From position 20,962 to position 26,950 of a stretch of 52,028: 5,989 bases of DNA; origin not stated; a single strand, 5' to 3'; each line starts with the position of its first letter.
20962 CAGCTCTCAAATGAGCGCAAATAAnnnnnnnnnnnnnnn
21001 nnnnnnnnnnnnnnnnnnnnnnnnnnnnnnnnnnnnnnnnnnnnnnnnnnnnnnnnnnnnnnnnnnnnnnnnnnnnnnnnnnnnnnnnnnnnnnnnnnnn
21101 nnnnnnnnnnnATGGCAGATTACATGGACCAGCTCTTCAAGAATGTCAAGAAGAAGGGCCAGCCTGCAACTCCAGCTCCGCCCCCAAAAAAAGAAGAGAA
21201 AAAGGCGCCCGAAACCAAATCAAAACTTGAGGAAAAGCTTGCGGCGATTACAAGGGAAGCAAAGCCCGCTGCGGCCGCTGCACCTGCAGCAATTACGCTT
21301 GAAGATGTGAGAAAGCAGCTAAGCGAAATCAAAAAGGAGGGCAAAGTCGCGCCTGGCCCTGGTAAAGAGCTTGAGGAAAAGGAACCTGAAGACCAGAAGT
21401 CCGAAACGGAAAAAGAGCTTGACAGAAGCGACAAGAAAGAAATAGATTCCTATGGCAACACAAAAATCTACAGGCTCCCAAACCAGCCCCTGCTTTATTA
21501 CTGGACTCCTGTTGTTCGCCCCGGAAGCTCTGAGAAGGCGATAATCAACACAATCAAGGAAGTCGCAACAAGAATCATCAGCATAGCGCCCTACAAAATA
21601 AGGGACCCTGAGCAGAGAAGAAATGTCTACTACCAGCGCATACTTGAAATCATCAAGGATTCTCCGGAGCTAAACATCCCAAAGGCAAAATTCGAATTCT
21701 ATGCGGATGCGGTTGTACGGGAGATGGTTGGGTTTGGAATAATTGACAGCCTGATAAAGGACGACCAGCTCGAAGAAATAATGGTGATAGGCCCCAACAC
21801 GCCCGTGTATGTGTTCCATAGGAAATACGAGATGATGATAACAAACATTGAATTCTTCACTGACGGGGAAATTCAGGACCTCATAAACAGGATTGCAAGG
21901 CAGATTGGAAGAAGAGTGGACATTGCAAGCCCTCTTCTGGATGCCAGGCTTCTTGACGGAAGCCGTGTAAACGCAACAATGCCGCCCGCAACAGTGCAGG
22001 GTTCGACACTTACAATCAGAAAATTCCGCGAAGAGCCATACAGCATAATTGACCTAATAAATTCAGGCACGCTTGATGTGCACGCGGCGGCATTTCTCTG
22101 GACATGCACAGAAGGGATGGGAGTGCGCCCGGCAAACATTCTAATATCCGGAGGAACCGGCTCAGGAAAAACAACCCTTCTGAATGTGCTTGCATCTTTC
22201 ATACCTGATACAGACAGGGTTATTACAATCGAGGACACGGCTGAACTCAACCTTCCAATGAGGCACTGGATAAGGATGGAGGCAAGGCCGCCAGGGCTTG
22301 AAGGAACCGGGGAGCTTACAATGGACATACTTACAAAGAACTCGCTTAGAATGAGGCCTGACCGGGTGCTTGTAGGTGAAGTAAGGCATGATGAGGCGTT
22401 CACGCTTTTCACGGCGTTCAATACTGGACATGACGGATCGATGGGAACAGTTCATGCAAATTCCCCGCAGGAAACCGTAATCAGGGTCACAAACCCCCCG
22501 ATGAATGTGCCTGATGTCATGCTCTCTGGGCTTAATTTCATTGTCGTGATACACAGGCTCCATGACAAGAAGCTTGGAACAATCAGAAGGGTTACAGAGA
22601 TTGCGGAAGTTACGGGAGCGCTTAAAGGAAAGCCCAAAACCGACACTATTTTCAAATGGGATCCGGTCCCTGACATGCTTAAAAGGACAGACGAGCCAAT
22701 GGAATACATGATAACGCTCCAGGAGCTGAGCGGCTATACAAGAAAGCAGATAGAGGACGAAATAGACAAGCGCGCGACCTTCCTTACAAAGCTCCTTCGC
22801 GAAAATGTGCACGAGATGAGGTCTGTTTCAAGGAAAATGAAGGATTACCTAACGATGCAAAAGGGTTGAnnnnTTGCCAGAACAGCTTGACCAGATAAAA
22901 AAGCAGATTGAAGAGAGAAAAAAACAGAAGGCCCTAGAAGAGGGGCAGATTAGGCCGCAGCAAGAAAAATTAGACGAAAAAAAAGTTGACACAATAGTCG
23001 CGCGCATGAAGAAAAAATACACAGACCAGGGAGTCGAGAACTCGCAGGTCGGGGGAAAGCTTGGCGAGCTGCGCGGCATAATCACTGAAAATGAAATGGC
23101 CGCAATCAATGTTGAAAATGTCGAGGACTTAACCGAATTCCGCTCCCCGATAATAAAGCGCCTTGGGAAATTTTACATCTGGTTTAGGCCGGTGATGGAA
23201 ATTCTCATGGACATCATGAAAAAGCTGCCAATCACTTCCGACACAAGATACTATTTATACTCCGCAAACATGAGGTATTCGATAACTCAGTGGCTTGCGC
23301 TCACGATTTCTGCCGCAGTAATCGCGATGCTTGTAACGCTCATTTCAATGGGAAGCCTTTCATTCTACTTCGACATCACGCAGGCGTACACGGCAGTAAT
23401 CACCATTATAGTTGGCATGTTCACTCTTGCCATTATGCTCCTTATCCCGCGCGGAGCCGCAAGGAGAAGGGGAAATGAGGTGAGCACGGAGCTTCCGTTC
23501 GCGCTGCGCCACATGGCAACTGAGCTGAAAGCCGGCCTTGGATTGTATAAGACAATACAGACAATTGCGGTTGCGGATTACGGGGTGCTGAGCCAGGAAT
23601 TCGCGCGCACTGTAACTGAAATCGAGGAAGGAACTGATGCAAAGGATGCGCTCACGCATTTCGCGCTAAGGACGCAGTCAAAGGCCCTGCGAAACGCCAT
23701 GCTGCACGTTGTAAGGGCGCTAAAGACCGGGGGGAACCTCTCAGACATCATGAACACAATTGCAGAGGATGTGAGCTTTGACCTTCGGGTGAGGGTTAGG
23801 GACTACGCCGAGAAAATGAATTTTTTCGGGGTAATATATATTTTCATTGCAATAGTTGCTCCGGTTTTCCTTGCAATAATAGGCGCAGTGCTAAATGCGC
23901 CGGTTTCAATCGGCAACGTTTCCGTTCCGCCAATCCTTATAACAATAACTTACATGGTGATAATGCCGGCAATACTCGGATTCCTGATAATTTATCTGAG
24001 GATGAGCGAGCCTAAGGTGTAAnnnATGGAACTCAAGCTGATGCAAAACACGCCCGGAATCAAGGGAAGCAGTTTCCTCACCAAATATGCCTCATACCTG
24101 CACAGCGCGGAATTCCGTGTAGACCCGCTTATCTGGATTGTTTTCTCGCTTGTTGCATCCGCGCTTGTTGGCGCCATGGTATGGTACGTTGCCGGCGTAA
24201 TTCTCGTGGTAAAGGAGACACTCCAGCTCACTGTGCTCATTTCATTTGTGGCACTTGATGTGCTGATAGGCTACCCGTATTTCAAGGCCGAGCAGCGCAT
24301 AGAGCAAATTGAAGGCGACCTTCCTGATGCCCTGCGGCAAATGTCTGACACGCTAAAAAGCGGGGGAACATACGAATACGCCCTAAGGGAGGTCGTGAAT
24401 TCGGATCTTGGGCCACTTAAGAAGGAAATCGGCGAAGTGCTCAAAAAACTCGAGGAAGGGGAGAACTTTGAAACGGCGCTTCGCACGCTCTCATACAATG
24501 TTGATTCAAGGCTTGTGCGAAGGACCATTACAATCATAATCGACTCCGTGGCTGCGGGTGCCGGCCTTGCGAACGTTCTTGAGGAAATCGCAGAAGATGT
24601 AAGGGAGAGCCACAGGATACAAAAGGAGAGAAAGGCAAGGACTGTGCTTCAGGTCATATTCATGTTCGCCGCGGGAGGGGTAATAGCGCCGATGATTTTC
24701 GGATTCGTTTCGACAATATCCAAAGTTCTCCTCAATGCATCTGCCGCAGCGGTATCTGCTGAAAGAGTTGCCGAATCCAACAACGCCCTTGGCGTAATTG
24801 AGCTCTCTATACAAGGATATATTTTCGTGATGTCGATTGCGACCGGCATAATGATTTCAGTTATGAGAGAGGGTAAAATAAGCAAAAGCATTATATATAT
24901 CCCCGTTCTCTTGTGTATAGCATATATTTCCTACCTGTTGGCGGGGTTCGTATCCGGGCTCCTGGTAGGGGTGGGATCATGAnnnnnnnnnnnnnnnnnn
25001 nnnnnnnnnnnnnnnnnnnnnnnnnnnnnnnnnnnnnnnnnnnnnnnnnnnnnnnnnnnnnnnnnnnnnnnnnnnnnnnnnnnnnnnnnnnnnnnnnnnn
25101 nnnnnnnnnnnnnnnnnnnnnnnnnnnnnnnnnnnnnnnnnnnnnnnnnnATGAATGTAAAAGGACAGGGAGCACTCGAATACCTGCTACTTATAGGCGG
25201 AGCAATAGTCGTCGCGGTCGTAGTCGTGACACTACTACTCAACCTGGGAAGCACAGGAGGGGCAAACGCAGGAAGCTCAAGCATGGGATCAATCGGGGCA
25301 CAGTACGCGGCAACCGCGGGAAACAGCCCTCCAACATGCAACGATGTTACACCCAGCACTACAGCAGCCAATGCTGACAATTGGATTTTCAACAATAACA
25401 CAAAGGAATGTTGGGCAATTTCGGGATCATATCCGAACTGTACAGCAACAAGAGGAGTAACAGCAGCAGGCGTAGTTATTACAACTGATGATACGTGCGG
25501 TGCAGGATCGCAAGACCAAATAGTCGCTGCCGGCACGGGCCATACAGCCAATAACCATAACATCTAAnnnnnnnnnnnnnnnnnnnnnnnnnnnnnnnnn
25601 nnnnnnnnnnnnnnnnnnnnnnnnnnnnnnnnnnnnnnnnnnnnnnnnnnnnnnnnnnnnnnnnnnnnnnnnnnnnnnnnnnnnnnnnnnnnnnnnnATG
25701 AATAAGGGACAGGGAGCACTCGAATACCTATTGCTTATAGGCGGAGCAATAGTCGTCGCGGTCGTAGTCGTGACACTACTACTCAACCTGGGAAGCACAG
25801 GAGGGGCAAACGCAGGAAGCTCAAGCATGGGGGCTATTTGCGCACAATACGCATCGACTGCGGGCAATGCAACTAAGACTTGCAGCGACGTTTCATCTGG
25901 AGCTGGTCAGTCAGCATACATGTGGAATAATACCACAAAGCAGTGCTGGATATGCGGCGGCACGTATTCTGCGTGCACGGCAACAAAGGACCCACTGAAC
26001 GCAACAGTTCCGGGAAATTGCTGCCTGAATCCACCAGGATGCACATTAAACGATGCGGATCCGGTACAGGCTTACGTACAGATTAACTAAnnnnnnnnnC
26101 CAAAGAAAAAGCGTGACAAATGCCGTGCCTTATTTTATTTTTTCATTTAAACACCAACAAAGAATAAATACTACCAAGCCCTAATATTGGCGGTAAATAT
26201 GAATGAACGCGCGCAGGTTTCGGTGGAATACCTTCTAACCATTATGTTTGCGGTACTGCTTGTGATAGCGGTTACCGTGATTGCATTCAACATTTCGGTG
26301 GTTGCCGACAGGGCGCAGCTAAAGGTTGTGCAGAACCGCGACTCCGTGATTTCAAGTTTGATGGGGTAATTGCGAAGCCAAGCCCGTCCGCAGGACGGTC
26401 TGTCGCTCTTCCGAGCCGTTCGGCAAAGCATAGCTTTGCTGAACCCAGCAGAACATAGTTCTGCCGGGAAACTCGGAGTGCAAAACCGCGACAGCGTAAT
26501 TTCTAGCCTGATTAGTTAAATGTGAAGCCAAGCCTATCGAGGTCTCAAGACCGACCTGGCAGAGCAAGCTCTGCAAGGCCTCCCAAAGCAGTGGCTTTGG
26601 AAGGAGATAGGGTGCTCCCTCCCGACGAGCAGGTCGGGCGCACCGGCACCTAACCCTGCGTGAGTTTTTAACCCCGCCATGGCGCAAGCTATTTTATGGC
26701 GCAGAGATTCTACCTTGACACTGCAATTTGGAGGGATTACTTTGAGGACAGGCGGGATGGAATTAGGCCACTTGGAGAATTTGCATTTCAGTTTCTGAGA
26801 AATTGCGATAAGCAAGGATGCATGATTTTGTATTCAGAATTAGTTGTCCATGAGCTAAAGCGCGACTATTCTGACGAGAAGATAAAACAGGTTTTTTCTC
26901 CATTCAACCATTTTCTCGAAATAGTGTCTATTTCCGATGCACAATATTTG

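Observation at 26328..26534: The 3' end of a small pilin gene is duplicated in frame 150 nt downstream, with almost only synonymous differences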

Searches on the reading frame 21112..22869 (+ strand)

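Call 14: search_protein_families(library=pfam, proteins=[window:21112-22869:+], max_evalue=0.01)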
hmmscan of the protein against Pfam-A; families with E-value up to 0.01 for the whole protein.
window:21112-22869:+ (585 aa): 6 families
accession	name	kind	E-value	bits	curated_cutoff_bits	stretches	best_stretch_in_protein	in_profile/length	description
PF00437.27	T2SSE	-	4.9e-43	147.6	24.9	1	207-474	4-268/370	Type II/IV secretion system protein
PF13191.12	AAA_16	-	0.00038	21.4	32.6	1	339-389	23-72/167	AAA ATPase domain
PF00005.33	ABC_tran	-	0.0018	19.3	25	1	343-375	14-46/137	ABC transporter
PF06414.18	Zeta_toxin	-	0.0033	17.3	22.3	1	339-373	15-49/199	Zeta toxin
PF13555.12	AAA_29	-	0.0036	17.5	27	1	338-358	19-40/61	P-loop containing region of AAA domain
PF01580.24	FtsK_SpoIIIE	-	0.0042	17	24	1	340-360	39-59/221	FtsK/SpoIIIE family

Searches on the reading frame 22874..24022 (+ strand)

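Call 14: search_protein_families(library=pfam, proteins=[window:22874-24022:+], max_evalue=0.01)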
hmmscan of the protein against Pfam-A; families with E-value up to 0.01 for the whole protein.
window:22874-24022:+ (382 aa): 4 families
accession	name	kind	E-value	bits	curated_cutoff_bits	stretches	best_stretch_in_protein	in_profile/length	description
PF00482.28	T2SSF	-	1.7e-19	70.4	25.2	1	210-336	1-124/125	Type II secretion system (T2SS), protein F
PF20990.2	DUF2207_C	-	0.0028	17.8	33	0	124-198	122-191/247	Predicted membrane protein (DUF2207) C-terminal domain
PF19506.4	DUF6040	-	0.0042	17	23.4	1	9-190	21-193/233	Family of unknown function (DUF6040)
PF24652.2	CEP76_C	-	0.0049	17.2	22.5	1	278-315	91-128/140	Centrosomal protein of 76 kDa C-terminal domain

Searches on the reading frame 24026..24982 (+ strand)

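Call 14: search_protein_families(library=pfam, proteins=[window:24026-24982:+], max_evalue=0.01)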
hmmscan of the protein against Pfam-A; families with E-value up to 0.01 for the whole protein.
window:24026-24982:+ (318 aa): 1 family
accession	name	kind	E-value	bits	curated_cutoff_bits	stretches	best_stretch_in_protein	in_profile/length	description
PF00482.28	T2SSF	-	1.6e-18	67.3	25.2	1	102-226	1-122/125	Type II secretion system (T2SS), protein F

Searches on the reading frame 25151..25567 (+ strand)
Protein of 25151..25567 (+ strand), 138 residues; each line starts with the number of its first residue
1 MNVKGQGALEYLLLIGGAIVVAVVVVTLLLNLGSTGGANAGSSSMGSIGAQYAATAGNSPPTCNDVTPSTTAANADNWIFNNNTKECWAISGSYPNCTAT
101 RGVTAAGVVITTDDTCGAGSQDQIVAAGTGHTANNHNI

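Call 14: search_protein_families(library=pfam, proteins=[window:25151-25567:+], max_evalue=0.01)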
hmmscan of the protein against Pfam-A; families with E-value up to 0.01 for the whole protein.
window:25151-25567:+ (138 aa): 1 family
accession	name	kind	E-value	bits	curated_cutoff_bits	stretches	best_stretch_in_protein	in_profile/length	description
PF04021.17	Class_IIIsignal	-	1.8e-06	28.1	23.7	1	4-26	2-24/27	Class III signal peptide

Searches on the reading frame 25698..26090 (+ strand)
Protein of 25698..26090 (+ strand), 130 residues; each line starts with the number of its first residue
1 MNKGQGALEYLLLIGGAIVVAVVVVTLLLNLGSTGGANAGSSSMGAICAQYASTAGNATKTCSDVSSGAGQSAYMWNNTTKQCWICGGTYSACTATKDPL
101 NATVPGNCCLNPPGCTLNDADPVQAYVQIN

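Call 14: search_protein_families(library=pfam, proteins=[window:25698-26090:+], max_evalue=0.01)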
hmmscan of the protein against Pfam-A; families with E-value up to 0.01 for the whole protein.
window:25698-26090:+ (130 aa): 1 family
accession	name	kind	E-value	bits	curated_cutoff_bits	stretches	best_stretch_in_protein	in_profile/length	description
PF04021.17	Class_IIIsignal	-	6.5e-08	32.7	23.7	1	2-25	1-24/27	Class III signal peptide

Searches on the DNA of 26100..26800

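Call 7: search_rna_families(source=window, start=26100, end=26800, threshold=evalue, max_evalue=10)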
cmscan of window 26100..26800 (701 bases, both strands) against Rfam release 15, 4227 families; matches with E-value up to 10: 3.
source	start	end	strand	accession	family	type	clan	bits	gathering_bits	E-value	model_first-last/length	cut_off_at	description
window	26563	26639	+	RF02151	MIMT1_1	Gene; lncRNA;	-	14.3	45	4.3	1-88/88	no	MER1 repeat containing imprinted transcript 1 conserved region 1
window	26574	26609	-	RF03651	mir-2070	Gene; miRNA;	-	13.9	95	9.4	1-71/71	no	mir-2070 microRNA precursor family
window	26440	26465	-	RF02843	RefA5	Gene; antisense;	-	13.5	91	7.4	1-68/68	no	Enterococcus sRNA A5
